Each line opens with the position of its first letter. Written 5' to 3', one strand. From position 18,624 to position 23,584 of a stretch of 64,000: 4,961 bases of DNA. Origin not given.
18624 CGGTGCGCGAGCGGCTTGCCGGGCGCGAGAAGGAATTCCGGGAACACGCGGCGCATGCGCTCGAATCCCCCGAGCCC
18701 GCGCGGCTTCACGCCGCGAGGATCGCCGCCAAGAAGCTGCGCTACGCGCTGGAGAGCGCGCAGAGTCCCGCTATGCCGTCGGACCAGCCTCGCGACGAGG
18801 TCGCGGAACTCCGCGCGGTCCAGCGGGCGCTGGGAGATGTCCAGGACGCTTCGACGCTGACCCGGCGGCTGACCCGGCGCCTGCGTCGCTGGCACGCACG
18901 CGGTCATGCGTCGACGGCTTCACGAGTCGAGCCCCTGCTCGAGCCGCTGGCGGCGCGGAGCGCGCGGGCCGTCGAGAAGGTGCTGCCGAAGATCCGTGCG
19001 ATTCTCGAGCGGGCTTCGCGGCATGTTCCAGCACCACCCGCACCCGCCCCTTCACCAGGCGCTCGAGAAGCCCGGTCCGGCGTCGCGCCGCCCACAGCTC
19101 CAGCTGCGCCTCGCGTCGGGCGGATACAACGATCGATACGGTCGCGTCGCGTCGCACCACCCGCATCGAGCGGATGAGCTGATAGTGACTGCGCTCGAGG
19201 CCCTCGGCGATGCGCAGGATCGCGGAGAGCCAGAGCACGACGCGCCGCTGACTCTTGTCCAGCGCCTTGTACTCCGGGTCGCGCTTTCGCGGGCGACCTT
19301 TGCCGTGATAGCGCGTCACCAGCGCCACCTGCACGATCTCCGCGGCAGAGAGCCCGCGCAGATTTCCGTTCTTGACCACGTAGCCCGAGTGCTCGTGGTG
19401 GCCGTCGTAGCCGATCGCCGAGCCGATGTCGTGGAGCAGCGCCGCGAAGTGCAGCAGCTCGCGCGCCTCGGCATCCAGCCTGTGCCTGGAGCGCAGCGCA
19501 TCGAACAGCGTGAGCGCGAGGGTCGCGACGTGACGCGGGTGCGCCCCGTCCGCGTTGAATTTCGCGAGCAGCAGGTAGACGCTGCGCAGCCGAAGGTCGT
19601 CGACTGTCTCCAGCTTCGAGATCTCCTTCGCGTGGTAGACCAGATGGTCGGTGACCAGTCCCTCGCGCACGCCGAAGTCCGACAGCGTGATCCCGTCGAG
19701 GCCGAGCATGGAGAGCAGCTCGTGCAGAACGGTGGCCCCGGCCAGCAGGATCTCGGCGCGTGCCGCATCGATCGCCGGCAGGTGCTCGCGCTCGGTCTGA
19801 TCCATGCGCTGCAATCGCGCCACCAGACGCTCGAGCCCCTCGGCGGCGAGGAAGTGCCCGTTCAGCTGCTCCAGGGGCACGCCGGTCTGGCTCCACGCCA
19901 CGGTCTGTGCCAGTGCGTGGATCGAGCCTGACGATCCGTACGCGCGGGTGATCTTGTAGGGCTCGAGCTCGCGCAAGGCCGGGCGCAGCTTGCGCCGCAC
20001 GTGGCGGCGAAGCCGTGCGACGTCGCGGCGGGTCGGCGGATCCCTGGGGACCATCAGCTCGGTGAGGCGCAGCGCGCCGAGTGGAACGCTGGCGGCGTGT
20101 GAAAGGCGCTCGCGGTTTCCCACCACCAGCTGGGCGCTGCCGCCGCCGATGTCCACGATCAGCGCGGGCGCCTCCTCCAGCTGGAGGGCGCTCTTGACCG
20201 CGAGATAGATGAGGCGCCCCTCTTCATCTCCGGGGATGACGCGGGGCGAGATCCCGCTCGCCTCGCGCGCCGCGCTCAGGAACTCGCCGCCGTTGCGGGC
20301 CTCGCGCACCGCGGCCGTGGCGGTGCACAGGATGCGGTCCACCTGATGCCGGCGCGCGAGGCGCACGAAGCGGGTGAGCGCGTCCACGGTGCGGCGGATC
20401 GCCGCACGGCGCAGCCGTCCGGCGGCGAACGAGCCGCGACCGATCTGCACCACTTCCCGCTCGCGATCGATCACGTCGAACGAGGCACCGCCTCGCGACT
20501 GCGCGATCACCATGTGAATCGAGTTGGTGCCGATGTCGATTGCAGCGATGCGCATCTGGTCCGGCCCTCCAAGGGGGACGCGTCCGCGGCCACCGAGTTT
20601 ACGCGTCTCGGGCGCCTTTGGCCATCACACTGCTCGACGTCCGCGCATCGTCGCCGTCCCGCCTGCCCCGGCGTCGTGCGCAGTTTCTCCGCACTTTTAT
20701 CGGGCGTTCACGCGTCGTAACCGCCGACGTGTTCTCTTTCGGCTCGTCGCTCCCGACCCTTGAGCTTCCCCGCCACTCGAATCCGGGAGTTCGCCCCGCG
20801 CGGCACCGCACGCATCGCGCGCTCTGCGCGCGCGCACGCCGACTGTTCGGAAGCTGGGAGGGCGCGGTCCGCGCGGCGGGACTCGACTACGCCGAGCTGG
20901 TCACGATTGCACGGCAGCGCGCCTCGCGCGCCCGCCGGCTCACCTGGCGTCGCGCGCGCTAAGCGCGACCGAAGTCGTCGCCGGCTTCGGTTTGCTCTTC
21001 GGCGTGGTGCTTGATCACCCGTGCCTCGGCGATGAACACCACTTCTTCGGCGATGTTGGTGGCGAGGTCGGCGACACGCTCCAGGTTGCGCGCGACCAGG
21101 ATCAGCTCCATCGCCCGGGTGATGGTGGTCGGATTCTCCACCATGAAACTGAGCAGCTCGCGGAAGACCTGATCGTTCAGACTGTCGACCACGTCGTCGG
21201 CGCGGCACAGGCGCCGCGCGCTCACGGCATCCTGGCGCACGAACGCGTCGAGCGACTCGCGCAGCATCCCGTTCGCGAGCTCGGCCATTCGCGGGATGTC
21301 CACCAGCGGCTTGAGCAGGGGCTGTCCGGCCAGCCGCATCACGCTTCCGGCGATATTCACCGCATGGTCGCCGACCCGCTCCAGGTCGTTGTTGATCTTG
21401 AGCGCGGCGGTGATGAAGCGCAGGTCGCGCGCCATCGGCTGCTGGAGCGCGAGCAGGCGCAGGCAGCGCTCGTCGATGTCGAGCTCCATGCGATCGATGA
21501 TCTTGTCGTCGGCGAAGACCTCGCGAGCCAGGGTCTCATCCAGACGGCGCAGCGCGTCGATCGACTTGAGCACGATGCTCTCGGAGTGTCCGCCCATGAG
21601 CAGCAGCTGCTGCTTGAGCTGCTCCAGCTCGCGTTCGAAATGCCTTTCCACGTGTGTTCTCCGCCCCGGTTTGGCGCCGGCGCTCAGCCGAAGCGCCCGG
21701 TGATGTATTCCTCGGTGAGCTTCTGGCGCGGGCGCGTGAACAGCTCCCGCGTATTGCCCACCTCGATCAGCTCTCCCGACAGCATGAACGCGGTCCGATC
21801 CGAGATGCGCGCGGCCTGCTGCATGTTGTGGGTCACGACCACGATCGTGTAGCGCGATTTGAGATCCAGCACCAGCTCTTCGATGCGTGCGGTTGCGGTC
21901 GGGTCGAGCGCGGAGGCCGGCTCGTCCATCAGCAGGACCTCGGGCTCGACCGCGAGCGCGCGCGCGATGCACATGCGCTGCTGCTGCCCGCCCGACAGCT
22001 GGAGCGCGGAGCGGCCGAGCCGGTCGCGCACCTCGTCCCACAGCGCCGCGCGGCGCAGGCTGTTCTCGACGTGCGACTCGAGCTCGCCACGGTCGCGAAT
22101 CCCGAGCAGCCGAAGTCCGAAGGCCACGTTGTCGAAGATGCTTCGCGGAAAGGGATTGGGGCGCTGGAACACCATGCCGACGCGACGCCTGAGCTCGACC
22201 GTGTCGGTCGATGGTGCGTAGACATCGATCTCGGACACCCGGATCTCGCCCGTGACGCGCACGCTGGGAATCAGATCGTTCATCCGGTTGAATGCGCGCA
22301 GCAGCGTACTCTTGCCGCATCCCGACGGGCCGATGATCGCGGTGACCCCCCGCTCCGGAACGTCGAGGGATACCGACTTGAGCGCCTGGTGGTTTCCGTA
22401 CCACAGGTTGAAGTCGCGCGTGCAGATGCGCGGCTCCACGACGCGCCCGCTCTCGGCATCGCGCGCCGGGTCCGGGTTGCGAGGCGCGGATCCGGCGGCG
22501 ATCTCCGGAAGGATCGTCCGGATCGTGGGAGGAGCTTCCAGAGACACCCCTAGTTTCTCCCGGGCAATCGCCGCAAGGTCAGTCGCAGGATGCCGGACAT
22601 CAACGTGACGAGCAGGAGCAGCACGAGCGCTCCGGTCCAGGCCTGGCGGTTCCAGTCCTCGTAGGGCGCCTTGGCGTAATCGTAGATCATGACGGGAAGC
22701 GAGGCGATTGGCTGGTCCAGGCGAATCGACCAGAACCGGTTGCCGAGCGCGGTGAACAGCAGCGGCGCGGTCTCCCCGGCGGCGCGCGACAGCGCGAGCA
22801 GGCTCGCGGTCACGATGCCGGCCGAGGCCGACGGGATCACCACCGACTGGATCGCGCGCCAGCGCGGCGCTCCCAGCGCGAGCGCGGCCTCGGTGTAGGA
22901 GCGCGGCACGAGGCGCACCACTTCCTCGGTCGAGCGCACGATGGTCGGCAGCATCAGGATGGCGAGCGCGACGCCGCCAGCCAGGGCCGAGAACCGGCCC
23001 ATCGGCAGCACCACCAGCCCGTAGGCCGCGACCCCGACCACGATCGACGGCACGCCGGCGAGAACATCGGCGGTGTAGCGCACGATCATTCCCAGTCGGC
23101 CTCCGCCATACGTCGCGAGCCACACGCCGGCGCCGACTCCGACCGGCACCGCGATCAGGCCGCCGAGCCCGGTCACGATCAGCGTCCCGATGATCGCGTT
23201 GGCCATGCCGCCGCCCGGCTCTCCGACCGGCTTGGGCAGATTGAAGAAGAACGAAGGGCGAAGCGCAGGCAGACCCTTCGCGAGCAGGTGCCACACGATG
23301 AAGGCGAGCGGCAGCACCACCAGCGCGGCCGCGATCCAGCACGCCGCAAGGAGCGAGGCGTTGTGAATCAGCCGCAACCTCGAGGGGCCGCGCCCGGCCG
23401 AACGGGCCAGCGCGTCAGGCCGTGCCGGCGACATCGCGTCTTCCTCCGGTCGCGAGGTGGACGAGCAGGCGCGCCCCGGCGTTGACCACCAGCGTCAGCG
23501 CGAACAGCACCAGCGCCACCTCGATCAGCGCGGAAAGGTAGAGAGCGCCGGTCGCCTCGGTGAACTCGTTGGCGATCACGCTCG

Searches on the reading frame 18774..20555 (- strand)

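Call 55: search_protein_families(library=pfam, proteins=[window:18774-20555:-], max_evalue=0.0001)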
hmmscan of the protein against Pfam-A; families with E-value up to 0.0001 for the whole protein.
window:18774-20555:- (594 aa): 3 families
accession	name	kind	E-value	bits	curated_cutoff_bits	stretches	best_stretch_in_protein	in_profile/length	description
PF02541.22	Ppx-GppA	-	8.5e-63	212.9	27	1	16-308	1-285/285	Ppx/GppA phosphatase family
PF21447.3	Ppx-GppA_III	-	2.5e-24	86.5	27.3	1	322-459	2-138/177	Ppx/GppA phosphatase, domain III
PF01966.28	HD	-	1.2e-06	29.2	22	1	338-422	3-90/116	HD domain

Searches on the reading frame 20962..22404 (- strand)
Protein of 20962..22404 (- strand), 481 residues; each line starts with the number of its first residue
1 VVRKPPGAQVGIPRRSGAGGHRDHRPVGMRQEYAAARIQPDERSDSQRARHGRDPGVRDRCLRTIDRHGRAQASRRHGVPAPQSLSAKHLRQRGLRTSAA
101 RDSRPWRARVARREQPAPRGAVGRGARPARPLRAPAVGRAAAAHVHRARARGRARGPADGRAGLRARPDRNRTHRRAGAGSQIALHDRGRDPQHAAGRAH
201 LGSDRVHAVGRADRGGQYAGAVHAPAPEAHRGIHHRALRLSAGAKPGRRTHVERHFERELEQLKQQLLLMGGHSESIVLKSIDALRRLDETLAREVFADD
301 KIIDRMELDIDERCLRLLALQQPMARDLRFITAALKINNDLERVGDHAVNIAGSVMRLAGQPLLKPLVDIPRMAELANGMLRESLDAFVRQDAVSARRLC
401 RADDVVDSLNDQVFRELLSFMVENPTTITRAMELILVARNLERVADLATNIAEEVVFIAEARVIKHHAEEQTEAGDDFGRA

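Call 55: search_protein_families(library=pfam, proteins=[window:20962-22404:-], max_evalue=0.0001)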
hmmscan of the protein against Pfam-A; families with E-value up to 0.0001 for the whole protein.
window:20962-22404:- (481 aa): 1 family
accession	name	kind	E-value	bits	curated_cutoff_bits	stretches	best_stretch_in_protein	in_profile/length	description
PF01895.24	PhoU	-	1.6e-47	160.2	23.5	2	268-353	2-87/89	PhoU domain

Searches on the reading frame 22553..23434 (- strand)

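Call 55: search_protein_families(library=pfam, proteins=[window:22553-23434:-], max_evalue=0.0001)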
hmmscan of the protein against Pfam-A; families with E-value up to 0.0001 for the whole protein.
window:22553-23434:- (294 aa): 1 family
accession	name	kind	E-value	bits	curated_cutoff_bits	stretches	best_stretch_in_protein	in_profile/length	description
PF00528.27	BPD_transp_1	-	1.2e-18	67.9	26.4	1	99-289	1-181/184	Binding-protein-dependent transport system inner membrane component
